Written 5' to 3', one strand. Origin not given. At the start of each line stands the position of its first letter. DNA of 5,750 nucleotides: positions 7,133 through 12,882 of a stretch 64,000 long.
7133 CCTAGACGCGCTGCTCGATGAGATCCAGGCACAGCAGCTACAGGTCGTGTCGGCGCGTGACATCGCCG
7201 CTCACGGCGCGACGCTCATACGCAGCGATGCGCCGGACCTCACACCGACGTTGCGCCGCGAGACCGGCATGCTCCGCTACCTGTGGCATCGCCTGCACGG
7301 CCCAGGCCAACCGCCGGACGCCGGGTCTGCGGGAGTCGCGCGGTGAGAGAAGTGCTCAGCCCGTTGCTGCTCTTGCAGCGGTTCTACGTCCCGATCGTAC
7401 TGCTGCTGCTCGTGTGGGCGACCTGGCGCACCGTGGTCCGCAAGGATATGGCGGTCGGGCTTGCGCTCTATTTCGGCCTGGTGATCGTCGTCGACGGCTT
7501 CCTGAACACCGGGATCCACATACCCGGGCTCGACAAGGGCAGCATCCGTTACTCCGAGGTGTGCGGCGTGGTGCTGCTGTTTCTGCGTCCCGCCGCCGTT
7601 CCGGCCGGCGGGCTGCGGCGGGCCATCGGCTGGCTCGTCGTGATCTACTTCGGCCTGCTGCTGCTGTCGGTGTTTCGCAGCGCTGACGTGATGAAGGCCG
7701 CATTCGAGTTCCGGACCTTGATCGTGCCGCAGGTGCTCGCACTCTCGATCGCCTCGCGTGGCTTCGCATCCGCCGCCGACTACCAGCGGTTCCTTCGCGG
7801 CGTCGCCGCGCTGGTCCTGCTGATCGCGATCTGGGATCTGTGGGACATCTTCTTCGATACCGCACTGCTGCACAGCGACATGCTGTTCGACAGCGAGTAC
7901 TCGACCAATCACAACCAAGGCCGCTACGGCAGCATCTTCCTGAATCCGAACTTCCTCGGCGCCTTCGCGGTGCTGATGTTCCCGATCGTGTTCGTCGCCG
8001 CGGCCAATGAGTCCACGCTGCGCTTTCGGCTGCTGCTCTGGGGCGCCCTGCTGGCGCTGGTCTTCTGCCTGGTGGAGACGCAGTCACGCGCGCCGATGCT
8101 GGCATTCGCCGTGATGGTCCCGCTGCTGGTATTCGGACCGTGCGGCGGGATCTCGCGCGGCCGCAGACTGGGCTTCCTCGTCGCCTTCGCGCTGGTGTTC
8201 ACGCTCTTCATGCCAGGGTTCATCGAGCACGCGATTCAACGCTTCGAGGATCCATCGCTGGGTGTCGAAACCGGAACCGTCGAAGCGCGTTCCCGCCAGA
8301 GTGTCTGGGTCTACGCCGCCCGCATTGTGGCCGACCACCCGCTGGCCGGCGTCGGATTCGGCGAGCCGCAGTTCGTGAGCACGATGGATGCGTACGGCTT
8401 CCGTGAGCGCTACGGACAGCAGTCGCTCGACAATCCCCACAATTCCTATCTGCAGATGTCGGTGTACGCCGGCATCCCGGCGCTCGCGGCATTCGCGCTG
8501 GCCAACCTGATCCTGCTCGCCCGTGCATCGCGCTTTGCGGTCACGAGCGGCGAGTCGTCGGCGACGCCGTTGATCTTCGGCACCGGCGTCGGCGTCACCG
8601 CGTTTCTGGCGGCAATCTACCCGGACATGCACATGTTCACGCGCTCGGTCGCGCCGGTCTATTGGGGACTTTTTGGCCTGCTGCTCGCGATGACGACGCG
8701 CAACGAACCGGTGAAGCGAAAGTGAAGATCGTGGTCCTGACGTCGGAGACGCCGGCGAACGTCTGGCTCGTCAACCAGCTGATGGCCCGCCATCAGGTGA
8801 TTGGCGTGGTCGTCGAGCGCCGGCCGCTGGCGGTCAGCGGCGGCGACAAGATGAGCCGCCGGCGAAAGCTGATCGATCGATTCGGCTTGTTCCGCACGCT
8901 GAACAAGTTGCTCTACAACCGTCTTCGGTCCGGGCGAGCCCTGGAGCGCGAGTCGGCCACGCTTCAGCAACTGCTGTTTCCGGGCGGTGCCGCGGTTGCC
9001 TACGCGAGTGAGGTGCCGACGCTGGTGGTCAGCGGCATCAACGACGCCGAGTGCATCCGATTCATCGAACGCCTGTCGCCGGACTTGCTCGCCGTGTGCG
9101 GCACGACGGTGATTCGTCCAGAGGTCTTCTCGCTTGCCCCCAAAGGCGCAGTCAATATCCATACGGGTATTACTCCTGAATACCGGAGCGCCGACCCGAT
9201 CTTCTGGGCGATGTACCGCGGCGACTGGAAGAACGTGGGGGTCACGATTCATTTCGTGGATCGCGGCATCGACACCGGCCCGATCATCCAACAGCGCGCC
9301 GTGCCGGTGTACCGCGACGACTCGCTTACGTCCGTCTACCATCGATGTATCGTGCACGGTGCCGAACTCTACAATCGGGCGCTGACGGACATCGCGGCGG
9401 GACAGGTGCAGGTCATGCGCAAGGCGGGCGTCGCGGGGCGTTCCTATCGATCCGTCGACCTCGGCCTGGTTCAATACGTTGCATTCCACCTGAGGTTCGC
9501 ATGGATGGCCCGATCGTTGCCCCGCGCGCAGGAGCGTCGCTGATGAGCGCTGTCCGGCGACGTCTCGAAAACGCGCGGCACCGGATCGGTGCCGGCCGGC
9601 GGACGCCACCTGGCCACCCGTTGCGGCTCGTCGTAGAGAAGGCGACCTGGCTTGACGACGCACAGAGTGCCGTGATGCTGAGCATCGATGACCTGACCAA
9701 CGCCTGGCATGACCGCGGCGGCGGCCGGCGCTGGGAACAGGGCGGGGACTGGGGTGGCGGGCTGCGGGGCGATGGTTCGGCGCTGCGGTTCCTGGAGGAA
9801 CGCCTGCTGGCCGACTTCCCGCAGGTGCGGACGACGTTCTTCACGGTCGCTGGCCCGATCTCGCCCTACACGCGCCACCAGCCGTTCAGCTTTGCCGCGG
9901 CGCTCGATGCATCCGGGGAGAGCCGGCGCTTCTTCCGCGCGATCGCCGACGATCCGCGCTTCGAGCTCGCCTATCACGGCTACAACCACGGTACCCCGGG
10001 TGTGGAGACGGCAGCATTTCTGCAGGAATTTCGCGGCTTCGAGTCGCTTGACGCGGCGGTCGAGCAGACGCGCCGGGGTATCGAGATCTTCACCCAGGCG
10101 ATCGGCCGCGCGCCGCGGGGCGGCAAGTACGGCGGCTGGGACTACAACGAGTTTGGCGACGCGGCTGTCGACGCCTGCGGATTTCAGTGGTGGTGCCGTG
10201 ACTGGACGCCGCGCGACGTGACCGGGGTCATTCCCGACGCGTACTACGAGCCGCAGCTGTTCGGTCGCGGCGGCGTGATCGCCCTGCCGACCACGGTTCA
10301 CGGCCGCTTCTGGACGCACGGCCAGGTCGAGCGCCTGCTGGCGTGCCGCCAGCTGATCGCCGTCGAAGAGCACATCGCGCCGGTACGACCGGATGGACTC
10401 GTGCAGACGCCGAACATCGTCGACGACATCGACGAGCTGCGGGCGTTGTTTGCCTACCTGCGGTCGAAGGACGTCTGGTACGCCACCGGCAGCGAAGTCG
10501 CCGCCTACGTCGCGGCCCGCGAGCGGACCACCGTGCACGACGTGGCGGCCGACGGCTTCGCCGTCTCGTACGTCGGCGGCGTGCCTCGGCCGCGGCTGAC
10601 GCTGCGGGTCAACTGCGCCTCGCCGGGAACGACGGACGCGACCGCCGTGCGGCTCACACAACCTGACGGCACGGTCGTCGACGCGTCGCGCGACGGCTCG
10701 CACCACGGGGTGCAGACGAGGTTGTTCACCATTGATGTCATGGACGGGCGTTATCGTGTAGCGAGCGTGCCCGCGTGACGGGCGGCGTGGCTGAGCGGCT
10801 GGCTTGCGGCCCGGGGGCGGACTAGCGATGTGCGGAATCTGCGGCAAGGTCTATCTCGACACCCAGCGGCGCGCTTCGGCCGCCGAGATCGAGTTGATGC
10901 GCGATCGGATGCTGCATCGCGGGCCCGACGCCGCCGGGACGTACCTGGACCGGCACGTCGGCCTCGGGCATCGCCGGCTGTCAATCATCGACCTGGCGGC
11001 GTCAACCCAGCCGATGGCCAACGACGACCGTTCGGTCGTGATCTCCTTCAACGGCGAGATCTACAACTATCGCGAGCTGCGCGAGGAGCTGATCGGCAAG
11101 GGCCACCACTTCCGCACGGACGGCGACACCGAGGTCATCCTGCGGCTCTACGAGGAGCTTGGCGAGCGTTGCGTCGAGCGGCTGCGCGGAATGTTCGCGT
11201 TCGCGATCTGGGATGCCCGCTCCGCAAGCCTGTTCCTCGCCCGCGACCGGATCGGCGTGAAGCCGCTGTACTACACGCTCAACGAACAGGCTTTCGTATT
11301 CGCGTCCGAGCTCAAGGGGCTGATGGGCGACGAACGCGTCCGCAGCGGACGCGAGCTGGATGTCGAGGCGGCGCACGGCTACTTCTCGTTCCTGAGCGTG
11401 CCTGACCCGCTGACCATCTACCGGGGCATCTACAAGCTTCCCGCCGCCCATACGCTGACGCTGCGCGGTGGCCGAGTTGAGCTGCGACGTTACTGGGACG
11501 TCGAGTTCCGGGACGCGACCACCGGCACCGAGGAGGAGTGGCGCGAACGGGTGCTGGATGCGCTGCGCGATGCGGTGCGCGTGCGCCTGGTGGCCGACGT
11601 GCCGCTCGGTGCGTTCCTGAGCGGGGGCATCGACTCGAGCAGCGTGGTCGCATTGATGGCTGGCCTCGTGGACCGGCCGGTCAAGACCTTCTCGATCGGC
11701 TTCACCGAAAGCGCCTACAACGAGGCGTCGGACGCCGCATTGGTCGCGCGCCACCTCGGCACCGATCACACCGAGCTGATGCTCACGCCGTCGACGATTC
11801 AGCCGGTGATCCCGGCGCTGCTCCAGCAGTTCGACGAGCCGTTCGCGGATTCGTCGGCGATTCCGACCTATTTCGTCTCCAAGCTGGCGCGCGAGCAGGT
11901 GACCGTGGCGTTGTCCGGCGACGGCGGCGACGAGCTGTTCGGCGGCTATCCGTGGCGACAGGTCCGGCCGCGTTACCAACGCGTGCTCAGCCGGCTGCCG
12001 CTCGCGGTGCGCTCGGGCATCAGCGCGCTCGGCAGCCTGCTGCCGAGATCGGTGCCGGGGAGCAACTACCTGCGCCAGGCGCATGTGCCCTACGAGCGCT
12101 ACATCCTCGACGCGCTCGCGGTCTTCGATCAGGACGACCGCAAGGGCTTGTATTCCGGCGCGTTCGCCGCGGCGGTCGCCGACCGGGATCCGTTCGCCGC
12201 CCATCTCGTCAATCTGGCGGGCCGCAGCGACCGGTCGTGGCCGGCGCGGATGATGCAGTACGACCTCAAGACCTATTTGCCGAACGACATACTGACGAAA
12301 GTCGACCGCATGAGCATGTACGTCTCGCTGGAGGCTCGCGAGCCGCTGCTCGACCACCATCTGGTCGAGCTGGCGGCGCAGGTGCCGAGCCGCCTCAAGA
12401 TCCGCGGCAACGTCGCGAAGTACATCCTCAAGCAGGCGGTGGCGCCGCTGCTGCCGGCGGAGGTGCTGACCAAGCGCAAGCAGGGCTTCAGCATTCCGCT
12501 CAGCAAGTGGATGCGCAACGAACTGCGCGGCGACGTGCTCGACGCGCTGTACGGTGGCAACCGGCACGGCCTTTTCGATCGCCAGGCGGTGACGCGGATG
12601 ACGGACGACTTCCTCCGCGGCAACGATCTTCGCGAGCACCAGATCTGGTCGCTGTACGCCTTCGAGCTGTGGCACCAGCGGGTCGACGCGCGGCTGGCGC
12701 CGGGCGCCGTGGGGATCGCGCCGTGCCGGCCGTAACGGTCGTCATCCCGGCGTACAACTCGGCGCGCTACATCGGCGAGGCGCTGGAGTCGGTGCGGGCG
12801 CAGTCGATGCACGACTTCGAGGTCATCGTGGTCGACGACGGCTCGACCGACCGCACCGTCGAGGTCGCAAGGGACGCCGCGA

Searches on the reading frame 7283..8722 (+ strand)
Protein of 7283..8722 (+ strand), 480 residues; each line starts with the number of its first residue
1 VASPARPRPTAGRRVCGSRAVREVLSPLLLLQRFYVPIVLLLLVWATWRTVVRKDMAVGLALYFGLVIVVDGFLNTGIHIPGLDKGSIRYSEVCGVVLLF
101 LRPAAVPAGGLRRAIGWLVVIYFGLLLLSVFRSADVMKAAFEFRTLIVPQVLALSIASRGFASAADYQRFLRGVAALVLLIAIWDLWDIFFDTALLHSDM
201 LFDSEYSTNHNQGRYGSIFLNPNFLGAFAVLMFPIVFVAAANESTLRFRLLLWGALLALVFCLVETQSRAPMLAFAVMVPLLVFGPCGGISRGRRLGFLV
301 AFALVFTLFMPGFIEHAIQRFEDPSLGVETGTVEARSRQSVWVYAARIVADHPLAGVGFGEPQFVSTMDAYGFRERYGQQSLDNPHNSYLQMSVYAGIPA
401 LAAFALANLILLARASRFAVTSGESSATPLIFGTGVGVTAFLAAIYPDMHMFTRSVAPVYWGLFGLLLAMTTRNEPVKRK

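Call 13: search_protein_families(library=ncbifam, proteins=[window:7283-8722:+], max_evalue=0.001)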
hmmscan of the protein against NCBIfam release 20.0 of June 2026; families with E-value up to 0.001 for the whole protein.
window:7283-8722:+ (480 aa): 2 families
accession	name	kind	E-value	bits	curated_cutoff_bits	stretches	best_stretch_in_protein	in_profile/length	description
TIGR03097.1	PEP_O_lig_1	hypoth_equivalog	6.5e-09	35.1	188.1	1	212-417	157-350/408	putative O-glycosylation ligase, exosortase A system-associated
TIGR00947.1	2A73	equivalog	1e-07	31.4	366.4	1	112-469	65-421/425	IctB family putative bicarbonate transporter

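Call 71: search_protein_families(library=pfam, proteins=[window:7283-8722:+], max_evalue=0.0001)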
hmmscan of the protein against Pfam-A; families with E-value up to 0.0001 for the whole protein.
window:7283-8722:+ (480 aa): 1 family
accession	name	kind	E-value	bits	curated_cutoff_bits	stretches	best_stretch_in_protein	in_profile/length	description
PF04932.20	Wzy_C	-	1.1e-18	67.9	31.7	1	255-405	2-149/149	O-Antigen ligase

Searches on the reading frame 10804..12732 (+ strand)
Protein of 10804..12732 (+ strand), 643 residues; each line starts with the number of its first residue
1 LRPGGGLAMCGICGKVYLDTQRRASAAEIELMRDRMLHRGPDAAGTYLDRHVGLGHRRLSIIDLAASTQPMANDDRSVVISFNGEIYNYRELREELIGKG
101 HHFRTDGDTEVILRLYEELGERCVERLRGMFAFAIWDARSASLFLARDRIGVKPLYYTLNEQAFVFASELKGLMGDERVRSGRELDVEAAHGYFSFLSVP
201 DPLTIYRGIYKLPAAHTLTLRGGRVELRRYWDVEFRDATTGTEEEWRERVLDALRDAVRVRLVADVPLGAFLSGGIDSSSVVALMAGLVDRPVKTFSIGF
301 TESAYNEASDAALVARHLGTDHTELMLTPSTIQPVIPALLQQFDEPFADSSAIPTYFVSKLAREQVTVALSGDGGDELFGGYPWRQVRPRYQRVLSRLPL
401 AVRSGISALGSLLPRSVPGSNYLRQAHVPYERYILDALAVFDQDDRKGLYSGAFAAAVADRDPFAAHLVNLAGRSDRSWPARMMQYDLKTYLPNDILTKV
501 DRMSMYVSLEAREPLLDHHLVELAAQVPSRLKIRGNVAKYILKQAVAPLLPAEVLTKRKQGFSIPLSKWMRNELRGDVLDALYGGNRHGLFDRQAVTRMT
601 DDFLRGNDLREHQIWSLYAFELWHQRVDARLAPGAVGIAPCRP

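Call 7: search_protein_families(library=pfam, proteins=[window:10804-12732:+], max_evalue=0.001)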
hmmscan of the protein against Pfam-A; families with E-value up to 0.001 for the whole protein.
window:10804-12732:+ (643 aa): 4 families
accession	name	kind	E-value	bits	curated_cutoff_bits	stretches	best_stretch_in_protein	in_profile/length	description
PF00733.27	Asn_synthase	-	8.1e-104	348.5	21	1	250-625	2-354/354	Asparagine synthase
PF13537.11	GATase_7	-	3.8e-50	169.4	25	1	56-174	1-122/123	Glutamine amidotransferase domain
PF13522.11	GATase_6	-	2.6e-47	160.5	27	1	41-169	1-130/130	Glutamine amidotransferase domain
PF12481.13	DUF3700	-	0.00015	21.8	27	1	121-169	123-171/228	Aluminium induced protein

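Call 13: search_protein_families(library=ncbifam, proteins=[window:10804-12732:+], max_evalue=0.001)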
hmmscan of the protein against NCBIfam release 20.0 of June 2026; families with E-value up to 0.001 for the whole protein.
window:10804-12732:+ (643 aa): 11 families
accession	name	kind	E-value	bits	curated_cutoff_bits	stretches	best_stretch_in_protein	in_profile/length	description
TIGR03108.1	eps_aminotran_1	hypoth_equivalog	6.7e-197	656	816.9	1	9-622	1-623/628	XrtA/PEP-CTERM system amidotransferase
TIGR01536.1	asn_synth_AEB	equivalog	6.5e-153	510.4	267.1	1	10-562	1-517/517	asparagine synthase (glutamine-hydrolyzing)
TIGR03104.1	trio_amidotrans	equivalog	1.3e-139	466.2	570.1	2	9-385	1-383/589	N-acetylglutaminylglutamine amidotransferase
NF006949.0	PRK09431.1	equivalog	7.6e-99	331.7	499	3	9-175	1-167/554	asparagine synthase B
NF033535.1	lass_lactam_cya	exception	7.3e-77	259.4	525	2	9-378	1-375/668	lasso peptide isopeptide bond-forming cyclase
NF033561.1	macrolact_Ik_Al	subfamily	2.2e-20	72.8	300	1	133-383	83-335/561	albusnodin/ikarugamycin family macrolactam cyclase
TIGR01134.1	purF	equivalog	1e-13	51.5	350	1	48-180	62-207/432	amidophosphoribosyltransferase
NF001484.0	PRK00331.1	subfamily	1.9e-12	46.4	381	1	48-174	63-199/601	isomerizing glutamine--fructose-6-phosphate transaminase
TIGR01135.1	glmS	equivalog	7.5e-12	44.5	418.05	1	50-174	64-198/607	glutamine--fructose-6-phosphate transaminase (isomerizing)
NF010587.0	PRK13980.1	equivalog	0.00064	19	255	1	244-329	12-96/267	NAD+ synthase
NF010588.0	PRK13981.1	equivalog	0.00075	18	479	0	237-346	260-362/546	NAD+ synthase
